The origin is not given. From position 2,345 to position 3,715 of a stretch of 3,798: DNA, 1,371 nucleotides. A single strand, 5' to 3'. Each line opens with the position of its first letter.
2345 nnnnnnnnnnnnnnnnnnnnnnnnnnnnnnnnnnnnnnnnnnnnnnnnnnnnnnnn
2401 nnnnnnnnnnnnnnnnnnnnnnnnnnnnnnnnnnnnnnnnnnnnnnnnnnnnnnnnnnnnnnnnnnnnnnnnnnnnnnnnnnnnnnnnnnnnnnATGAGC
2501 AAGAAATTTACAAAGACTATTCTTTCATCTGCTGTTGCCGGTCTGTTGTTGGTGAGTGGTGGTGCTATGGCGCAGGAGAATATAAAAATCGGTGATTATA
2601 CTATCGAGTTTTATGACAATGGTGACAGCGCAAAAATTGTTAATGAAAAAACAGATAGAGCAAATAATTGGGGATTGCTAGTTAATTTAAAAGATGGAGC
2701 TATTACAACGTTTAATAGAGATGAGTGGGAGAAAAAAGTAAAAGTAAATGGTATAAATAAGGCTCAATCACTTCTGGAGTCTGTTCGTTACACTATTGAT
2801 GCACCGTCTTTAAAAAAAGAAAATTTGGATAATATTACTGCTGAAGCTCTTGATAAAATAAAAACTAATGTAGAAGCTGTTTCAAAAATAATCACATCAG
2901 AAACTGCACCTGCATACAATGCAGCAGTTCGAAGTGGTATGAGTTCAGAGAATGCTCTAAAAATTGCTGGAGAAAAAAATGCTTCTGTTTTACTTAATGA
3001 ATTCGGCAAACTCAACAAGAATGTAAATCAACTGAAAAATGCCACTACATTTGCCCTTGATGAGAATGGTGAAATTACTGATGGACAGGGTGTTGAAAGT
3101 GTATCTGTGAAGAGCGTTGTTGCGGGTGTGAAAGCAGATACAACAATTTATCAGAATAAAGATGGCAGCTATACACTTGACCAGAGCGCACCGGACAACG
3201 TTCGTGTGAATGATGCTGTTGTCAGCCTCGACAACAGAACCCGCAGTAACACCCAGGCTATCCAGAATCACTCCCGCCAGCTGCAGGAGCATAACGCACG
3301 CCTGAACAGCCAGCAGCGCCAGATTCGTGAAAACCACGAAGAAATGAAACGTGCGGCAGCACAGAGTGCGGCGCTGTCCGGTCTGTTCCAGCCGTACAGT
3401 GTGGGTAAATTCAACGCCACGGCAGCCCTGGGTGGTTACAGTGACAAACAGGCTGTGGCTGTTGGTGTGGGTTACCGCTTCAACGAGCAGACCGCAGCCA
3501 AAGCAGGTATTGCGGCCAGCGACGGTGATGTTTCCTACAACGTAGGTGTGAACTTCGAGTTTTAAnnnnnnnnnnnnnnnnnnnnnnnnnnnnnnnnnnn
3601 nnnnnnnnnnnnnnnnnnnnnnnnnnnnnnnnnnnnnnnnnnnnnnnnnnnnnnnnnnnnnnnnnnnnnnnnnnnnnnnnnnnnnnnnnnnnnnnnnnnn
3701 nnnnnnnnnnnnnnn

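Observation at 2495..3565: Mosaic minimal trimeric autotransporter: AT-rich passenger with no recognisable head repeats, fused to a conserved YadA-type anchor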

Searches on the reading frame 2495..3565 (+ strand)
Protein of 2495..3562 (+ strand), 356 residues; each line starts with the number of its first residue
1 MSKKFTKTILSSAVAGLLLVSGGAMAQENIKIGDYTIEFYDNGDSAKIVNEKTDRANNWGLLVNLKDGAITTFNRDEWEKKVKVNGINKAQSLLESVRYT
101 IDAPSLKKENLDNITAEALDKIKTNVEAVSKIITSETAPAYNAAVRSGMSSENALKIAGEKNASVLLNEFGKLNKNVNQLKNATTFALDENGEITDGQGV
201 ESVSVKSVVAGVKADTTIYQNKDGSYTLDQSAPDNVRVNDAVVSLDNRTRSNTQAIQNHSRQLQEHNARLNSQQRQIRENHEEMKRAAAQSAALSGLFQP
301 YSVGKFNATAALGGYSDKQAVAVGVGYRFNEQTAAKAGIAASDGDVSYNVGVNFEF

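Call 5: search_protein_families(proteins=[window:2495-3562:+], library=ncbifam, max_evalue=0.01)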
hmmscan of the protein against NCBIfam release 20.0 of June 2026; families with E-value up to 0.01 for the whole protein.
window:2495-3562:+ (356 aa): 1 family
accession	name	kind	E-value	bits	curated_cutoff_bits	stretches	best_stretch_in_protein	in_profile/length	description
NF033478.1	YadA_autotrans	exception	5.1e-17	62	750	1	205-356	321-459/459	trimeric autotransporter adhesin YadA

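Call 7: profile_search(protein=window:2495-3562:+)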
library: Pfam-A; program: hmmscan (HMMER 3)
A. the first sequence (356 residues): domains with independent E <= 10: 8; with E <= 0.001: 1
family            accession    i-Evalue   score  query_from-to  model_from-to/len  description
YadA_anchor       PF03895.21    9.7e-16    58.0     298-356         1-60/60  YadA-like membrane anchor domain
Fez1              PF06818.20       0.11    13.4     240-294        31-85/199  Fez1
DUF4140           PF13600.11       0.79    10.7     233-294        44-98/98  N-terminal domain of unknown function (DUF4140)
DUF4407           PF14362.11       0.95     9.1     134-298       117-253/297  Domain of unknown function (DUF4407)
NPV_P10           PF05531.17        1.2    10.1      96-140        29-72/75  Nucleopolyhedrovirus P10 protein
5_3_exonuc        PF01367.25        1.2    10.1     158-185        26-53/97  5'-3' exonuclease, C-terminal SAM fold
KELK              PF15796.10        1.2    10.1     244-289         4-49/80  KELK-motif containing domain of MRCK Ser/Thr protein kinase
YabA              PF06156.18        5.6     8.1     249-290        20-61/103  Initiation control protein YabA

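Call 10: search_solved_structures(query=window:2495-3562:+, max_evalue=1, show_alignments=3)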
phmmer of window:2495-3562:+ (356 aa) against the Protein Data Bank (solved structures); distinct sequences matched with E-value up to 1: 10.
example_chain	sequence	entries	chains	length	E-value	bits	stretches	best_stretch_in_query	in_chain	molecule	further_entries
2lme_A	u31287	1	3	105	1.3e-18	70.6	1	281-355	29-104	Adhesin yadA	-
2xzr_A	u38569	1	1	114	4.2e-08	36.1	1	238-288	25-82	IMMUNOGLOBULIN-BINDING PROTEIN EIBD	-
9gh4_A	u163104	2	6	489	2.4e-06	30.3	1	271-343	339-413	Cell surface protein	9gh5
6tik_C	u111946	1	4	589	9.7e-06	28.3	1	259-316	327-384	Capsid protein,Putative adhesin/invasin,Capsid protein,Factor H-binding protein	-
5i4j_A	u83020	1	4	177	0.2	14.2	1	147-281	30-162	Ferritin, Dps family protein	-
5hjh_A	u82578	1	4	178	0.2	14.2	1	142-281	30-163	Ferritin, Dps family protein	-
7rzt_A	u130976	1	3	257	0.2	14.2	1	147-285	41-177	SARS-CoV-2 HR1 S940F linked to a scaffold,Spike protein S2'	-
5hjf_A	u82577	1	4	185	0.22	14.1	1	141-281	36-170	Ferritin, Dps family protein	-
7tik_A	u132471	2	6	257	0.22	14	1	147-285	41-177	Ferritin, Dps family protein and Spike protein S2' chimera | Scaffolded Spike protein S2' HR1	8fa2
6d7k_C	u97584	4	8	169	0.5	12.8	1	74-151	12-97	Methane monooxygenase hydroxylase, MmoZ | Methane monooxygenase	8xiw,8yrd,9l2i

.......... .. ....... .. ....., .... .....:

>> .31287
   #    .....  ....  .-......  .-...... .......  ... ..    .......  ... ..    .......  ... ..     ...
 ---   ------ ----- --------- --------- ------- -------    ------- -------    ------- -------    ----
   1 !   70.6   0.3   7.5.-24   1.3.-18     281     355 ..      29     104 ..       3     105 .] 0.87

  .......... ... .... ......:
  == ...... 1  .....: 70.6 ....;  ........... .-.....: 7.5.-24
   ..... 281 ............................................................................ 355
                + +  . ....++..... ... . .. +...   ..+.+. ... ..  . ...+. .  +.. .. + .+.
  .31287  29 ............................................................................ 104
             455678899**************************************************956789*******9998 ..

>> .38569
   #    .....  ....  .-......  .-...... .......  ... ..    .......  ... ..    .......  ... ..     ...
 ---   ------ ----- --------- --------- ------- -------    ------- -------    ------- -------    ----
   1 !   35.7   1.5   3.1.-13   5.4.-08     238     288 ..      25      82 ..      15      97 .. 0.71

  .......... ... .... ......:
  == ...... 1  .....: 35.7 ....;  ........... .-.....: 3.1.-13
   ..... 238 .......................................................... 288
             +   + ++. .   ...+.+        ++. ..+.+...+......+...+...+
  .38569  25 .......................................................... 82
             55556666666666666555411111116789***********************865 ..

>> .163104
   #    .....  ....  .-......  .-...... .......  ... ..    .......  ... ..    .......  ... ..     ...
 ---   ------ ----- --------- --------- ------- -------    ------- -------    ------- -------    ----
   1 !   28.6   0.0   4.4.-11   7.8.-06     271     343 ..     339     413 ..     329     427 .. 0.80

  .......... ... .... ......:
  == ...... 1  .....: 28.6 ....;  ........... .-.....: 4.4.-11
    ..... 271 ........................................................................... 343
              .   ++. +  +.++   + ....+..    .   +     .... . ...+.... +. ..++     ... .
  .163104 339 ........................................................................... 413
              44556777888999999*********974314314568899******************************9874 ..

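Call 11: search_protein_families(proteins=[window:2495-3562:+], library=phrogs, max_evalue=0.01)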
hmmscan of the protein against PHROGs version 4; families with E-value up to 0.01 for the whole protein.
window:2495-3562:+ (356 aa): 6 families
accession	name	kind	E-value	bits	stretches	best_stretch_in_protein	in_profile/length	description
phrog_9547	-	unknown function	3.4e-147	492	2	249-356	306-413/413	-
phrog_10464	-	unknown function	8.2e-60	204.1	2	193-354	334-492/492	-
phrog_8062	-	unknown function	3.9e-33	116.2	1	176-356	47-209/209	-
phrog_17426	-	tail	1.4e-11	45.2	1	131-356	263-492/492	adhesin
phrog_26246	-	tail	4.8e-09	36.8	1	246-356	218-329/329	tail protein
phrog_33417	-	unknown function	8.8e-05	23.5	1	1-32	1-32/161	-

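Call 51: predict_structure(alignment_id=A1)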
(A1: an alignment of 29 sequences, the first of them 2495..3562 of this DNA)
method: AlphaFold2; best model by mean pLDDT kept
length: 356 residues; sequences in the alignment: 29
mean_pLDDT: 67.3   pTM: 0.43
mean pLDDT of the five models: 67.3, 63.1, 61.5, 60.5, 58.7
residues with pLDDT >= 90: 1; 70-90: 194; 50-70: 76; < 50: 85
segments of 3 or more residues with pLDDT < 50: 1-6, 15-25, 209-215, 291-325, 337-339, 344-356
pLDDT, mean of each block of 10 residues (from residue 1): 47 47 57 87 82 75 86 85 80 80 86 88 85 81 75 72 69 66 65 62 56 58 76 72 72 78 81 78 61 39 41 41 48 49 45 40
secondary structure, 60 per line:
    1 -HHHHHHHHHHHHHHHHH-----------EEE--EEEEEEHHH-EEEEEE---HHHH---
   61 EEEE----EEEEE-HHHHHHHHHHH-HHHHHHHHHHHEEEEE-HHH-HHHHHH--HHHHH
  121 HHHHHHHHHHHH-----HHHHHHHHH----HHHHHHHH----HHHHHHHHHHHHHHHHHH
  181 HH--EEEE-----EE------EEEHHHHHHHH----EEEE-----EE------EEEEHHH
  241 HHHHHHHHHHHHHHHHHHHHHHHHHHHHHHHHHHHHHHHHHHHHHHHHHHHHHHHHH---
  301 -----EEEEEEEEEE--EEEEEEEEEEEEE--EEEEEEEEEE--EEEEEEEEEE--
elements in order: H2-18 E30-32 E35-40 E45-50 H54-57 E61-64 E69-73 H75-85 H87-97 E98-102 H108-113 H116-132 H138-146 H151-158 H163-182 E185-188 E202-204 H205-212 E217-220 E234-237 H238-297 E306-315 E318-330 E333-342 E345-354

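Call 53: fold_search(model_id=the predicted structure, library=pdb)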
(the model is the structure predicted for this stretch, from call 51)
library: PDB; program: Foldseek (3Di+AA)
matches with E <= 10: 293; with E <= 0.001: 0
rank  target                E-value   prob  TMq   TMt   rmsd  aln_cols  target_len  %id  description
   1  2lme_MODEL_1_A        1.3e-03  1.00  0.16  0.49   3.2        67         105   57  Solid-state NMR structure of the membrane anchor domain of the trimeric autotransporter YadA (released 2012-11-07)
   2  9vnj_A                5.7e-03  1.00  0.19  0.45   5.7       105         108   21  Crystal structure of the transmembrane domain of trimeric autotransporter adhesin AtaA in complex with the N-terminal  (released 2025-10-08)
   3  3emo_A                8.3e-03  1.00  0.15  0.39  14.5       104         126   16  Crystal structure of transmembrane Hia 973-1098 (released 2008-11-04)
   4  2gr7_A                1.7e-02  1.00  0.18  0.51   5.3        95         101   18  Hia 992-1098 (released 2006-05-23)
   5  2gr8_A                1.8e-02  1.00  0.15  0.60   2.6        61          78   20  Hia 1022-1098 (released 2006-05-23)
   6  8sqa_F                2.2e-01  0.93  0.12  0.48   5.7        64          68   17  The cryo-EM structure of the EcBAM/EspP(beta8-12) complex (released 2024-05-08)
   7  8i02_C                4.9e-01  0.10  0.07  0.06  16.5        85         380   12  Cryo-EM structure of the SIN3S complex from S. pombe (released 2023-05-03)
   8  3bxo_A                5.5e-01  0.60  0.12  0.16   3.7        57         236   10  Crystal Structure of Streptomyces venezuelae DesVI (released 2008-03-25)
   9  5n5y_P                7.1e-01  0.44  0.11  0.07   6.7        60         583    7  Cryo-EM structure of RNA polymerase I in complex with Rrn3 and Core Factor (Orientation III) (released 2017-04-05)
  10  6m81_C                7.9e-01  0.51  0.12  0.16   4.0        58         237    9  Crystal structure of TylM1 Y14F bound to SAH and dTDP-phenol (released 2019-03-13)
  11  5buy_C                7.9e-01  0.35  0.10  0.22   9.3        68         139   12  Crystal Structure of beta-hydroxyacyl-acyl carrier protein dehydratase (FabZ) from Francisella tularensis (released 2016-06-08)
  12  4h4g_I                8.8e-01  0.33  0.11  0.23   9.3        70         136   20  Crystal Structure of (3R)-hydroxymyristoyl-[acyl-carrier-protein] dehydratase from Burkholderia thailandensis E264 (released 2012-10-03)
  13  6uk5_A                9.3e-01  0.75  0.13  0.19   4.1        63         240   11  Structure of SAM bound CalS10, an amino pentose methyltransferase from Micromonospora echinaspora involved in calichea (released 2020-10-07)
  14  8i03_J                9.8e-01  0.63  0.11  0.10   5.3        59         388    8  Cryo-EM structure of the SIN3L complex from S. pombe (released 2023-05-03)
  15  3az8_K                9.8e-01  0.35  0.09  0.20   6.8        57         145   12  Beta-Hydroxyacyl-Acyl Carrier Protein Dehydratase (FabZ) from Plasmodium falciparum in complex with NAS21 (released 2012-02-29)
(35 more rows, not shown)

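Call 63: find_homologous_proteins(query=L010:1433-1930:+, max_evalue=0.001)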
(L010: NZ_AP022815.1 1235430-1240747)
Query L010:1433-1930:+ (166 aa): 16 proteins with E <= 0.001 among 59 candidates.
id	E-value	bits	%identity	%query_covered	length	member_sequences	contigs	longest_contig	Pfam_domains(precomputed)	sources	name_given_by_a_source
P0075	2.7e-83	296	92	93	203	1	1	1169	PF05658.20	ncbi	ncbi:hypothetical protein ACM5QR_005250, partial [Escherichia coli]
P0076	4.8e-82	292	90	93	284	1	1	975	PF05658.20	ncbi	ncbi:hypothetical protein ACH4E2_005000, partial [Escherichia coli]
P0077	3.3e-75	270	86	89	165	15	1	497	-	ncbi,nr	ncbi:TPA: hypothetical protein HIR42_004929, partial [Escherichia coli]|nr:hypothetical protein [Esc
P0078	3.3e-75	270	78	100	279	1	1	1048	PF05658.20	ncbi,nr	ncbi:hypothetical protein G3863_005237, partial [Escherichia coli]|nr:hypothetical protein [Escheric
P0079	2.4e-71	257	91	83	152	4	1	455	-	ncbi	ncbi:YadA-like family protein, partial [Escherichia coli]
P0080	3.6e-68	247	74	100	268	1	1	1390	PF05658.20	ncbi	ncbi:hypothetical protein U9435_25680, partial [Escherichia coli]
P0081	3.3e-66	240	72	100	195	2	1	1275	PF05658.20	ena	-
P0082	5.7e-65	236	74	100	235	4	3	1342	PF05658.20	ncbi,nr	ncbi:TPA: hypothetical protein HI016_004888, partial [Escherichia coli]|nr:hypothetical protein [Esc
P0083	4.9e-63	230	71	92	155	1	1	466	-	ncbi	ncbi:hypothetical protein ABHI16_004730, partial [Escherichia coli]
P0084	2.5e-61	225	71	93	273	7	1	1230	PF05658.20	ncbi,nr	ncbi:hypothetical protein LW539_005157, partial [Escherichia coli]|nr:hypothetical protein [Escheric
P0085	4.1e-53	198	73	83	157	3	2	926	-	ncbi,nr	ncbi:hypothetical protein M2N76_004939, partial [Escherichia coli]|nr:hypothetical protein [Escheric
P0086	1.9e-52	196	80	67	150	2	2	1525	-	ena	-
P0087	1.8e-43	167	95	49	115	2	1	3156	-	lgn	-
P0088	5.4e-8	51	80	27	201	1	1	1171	PF05658.20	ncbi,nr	ncbi:hypothetical protein HC006_25345, partial [Escherichia coli]|nr:hypothetical protein [Escherich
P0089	2.7e-7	49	80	27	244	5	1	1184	PF05658.20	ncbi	ncbi:TPA: YadA-like family protein, partial [Escherichia coli]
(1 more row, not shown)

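Call 88: list_cluster_members(proteins=[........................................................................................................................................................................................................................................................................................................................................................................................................, window:2495-3562:+, L003:4902-6158:+, L009:1304-2815:+, L010:1355-2815:+, L007:2501-3742:+, L006:2501-3769:+])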
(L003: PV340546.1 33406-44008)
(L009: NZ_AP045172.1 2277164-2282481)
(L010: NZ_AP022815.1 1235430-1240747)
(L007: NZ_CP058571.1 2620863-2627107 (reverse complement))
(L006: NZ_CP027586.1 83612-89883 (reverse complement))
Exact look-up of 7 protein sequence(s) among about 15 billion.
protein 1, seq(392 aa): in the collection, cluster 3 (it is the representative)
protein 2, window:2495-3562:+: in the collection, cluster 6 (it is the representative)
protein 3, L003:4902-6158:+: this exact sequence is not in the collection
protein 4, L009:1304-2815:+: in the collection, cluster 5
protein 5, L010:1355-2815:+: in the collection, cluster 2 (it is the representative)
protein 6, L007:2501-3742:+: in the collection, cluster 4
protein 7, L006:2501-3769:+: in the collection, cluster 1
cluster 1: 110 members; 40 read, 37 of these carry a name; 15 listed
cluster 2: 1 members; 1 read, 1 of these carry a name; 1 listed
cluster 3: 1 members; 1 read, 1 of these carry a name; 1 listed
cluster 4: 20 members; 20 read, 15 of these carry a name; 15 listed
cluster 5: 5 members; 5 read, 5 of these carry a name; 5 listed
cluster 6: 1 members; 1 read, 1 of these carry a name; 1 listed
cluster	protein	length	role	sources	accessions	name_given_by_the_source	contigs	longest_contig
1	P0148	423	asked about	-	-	hypothetical protein H9C44_004154 [Escherichia coli] | YadA-like family protein n=2 Tax=Escherichia coli TaxID=562 RepID=A0AAN3H4R1_ECOLX | YadA-like family protein [Escherichia coli]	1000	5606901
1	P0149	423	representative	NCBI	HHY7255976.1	TPA: YadA-like family protein [Escherichia coli]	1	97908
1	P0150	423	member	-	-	YadA-like family protein [Escherichia coli] | YadA-like family protein n=1 Tax=Escherichia coli TaxID=562 RepID=UPI00025C90D0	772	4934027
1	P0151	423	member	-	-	TPA: YadA C-terminal domain-containing protein [Escherichia coli] | Trimeric autotransporter adhesin YadA-like C-terminal membrane anchor domain-containing ... | YadA C-terminal domain-containing protein [Escherichia coli]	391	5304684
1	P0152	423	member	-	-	YadA-like family protein [Escherichia coli] | hypothetical protein [Escherichia coli]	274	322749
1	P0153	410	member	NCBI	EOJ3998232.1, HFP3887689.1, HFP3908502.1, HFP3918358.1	TPA: YadA-like family protein, partial [Escherichia coli]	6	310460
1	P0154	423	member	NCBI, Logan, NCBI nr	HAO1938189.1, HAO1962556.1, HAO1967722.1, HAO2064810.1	TPA: hypothetical protein IHJ67_002646 [Escherichia coli] | hypothetical protein [Escherichia coli]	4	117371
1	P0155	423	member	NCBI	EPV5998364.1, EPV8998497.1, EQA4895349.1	YadA-like family protein [Escherichia coli]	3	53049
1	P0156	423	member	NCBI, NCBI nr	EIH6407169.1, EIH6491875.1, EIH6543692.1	YadA-like family protein [Escherichia coli]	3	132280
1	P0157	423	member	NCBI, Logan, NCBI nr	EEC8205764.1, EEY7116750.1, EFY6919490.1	hypothetical protein E9S61_004732 [Escherichia coli] | hypothetical protein [Escherichia coli]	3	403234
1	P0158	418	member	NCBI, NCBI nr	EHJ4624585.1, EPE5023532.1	YadA-like family protein, partial [Escherichia coli] | YadA-like family protein [Escherichia coli]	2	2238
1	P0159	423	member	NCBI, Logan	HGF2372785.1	TPA: YadA C-terminal domain-containing protein [Escherichia coli]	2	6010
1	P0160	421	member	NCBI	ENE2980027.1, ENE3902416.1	YadA-like family protein, partial [Escherichia coli]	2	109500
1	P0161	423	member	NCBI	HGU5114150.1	TPA: YadA-like family protein [Escherichia coli]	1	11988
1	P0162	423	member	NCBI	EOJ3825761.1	YadA-like family protein [Escherichia coli]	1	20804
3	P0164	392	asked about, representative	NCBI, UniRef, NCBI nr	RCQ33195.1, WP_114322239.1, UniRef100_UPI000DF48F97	hypothetical protein APT10_27100 [Escherichia coli] | YadA C-terminal domain-containing protein n=1 Tax=Escherichia coli TaxID=562 ... | YadA-like family protein [Escherichia coli]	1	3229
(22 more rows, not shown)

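Call 94: search_protein_families(proteins=[L011:3182-3655:+], library=ncbifam, max_evalue=0.01)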
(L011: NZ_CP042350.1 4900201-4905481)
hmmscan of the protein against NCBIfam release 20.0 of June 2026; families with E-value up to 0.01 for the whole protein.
L011:3182-3655:+ (158 aa): 1 family
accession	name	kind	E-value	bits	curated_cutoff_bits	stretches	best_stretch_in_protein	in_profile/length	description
NF008548.0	PRK11475.1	equivalog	0.00046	19.8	176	1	90-145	127-180/207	DNA-binding transcriptional activator BglJ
